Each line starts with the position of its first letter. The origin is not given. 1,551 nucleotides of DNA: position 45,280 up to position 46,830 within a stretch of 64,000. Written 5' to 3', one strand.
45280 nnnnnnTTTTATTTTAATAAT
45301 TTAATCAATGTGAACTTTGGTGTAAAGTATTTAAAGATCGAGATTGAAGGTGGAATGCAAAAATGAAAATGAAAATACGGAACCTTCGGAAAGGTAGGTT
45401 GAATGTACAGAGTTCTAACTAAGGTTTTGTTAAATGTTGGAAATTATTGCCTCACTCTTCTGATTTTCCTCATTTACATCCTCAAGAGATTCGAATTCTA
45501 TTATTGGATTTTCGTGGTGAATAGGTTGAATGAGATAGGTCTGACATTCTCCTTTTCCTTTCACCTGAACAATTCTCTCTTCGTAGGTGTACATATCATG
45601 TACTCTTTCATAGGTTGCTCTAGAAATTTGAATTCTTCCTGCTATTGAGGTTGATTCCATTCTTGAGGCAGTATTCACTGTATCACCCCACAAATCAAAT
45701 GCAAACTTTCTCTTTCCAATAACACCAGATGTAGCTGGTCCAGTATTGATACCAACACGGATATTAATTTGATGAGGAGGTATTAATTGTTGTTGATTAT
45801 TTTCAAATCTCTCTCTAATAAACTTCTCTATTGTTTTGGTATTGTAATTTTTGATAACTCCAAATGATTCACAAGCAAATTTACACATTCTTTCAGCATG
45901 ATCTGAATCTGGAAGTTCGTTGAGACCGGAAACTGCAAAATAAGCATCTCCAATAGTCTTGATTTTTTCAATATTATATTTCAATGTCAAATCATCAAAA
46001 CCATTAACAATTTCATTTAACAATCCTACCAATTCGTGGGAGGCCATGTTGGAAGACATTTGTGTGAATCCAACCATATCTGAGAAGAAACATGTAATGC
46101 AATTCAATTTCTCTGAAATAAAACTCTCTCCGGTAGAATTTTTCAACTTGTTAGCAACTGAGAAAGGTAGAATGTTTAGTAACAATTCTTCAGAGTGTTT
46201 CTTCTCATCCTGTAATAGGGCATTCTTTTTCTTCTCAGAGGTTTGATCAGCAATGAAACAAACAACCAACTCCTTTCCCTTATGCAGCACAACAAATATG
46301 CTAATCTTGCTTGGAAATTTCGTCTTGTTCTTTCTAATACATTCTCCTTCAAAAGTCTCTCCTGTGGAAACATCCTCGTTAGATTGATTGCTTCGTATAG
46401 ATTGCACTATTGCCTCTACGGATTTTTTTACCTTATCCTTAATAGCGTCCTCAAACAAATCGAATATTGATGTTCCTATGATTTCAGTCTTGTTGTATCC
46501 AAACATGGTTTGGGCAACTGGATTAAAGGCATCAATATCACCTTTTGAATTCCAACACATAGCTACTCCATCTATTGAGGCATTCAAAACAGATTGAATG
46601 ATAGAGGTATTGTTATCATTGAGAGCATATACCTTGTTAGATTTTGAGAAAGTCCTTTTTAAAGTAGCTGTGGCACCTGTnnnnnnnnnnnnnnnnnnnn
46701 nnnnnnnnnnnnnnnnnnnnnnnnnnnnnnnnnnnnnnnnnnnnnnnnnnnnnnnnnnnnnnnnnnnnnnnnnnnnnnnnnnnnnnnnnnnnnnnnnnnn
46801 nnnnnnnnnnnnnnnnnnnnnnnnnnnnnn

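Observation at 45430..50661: Membrane-embedded PAS-domain adenylate cyclase with a single catalytic domain and non-canonical topology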

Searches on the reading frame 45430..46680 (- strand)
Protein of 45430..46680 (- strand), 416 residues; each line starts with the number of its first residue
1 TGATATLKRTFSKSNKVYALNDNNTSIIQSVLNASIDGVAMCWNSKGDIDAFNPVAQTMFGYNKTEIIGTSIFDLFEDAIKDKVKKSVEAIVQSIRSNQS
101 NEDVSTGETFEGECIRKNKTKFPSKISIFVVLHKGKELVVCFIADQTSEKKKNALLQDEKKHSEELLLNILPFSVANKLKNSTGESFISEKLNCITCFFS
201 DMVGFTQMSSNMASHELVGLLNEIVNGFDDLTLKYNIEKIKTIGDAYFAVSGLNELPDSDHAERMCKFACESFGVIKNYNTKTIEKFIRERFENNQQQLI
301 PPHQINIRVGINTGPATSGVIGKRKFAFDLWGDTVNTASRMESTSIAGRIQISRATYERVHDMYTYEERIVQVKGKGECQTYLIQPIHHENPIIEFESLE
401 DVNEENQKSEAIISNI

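Call 26: search_solved_structures(query=window:45430-46680:-, max_evalue=1e-30, show_alignments=0)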
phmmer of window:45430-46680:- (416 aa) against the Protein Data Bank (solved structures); distinct sequences matched with E-value up to 1e-30: 20.
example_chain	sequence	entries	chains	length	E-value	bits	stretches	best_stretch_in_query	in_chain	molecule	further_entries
9u3p_A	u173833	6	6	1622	3e-63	217.3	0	187-372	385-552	Adenylate cyclase type 9,Protein M2-1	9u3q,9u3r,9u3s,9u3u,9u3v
7pd4_A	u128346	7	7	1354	1.2e-62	215.4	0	187-370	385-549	Adenylate cyclase 9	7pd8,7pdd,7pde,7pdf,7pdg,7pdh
6r4o_A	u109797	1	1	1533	1.9e-62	214.7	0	187-370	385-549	Adenylate cyclase 9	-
6r3q_A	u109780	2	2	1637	1.9e-62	214.7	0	187-370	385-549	Adenylate cyclase 9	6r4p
8buz_A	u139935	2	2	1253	1.3e-55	192.2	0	152-385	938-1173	Adenylate cyclase type 8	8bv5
8sl3_A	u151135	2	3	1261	2.5e-54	188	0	148-384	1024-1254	Adenylate cyclase type 5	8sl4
5o5k_A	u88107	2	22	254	2.4e-43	151.8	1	150-383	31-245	Adenylate cyclase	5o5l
7yz9_A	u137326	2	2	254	9.8e-42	146.5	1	151-383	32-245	Adenylate cyclase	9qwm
4p2f_A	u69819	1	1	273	2.1e-41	145.4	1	151-383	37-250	Adenylate cyclase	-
4p2x_A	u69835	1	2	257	5.4e-41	144.1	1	156-383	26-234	Adenylate cyclase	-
4p2m_A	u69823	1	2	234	5.9e-41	143.9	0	303-383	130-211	Adenylate cyclase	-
7yzi_A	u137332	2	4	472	6.3e-41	143.8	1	151-383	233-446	Adenylate cyclase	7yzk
6aoa_A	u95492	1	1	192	4.4e-39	137.8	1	192-390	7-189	Bacterio-rhodopsin/guanylyl cyclase 1 fusion protein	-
5oyh_A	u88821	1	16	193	2.7e-37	131.9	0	304-385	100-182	Nucleotide cyclase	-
6ao9_A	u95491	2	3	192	2.8e-37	131.8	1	192-390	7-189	Bacterio-rhodopsin/guanylyl cyclase 1 fusion protein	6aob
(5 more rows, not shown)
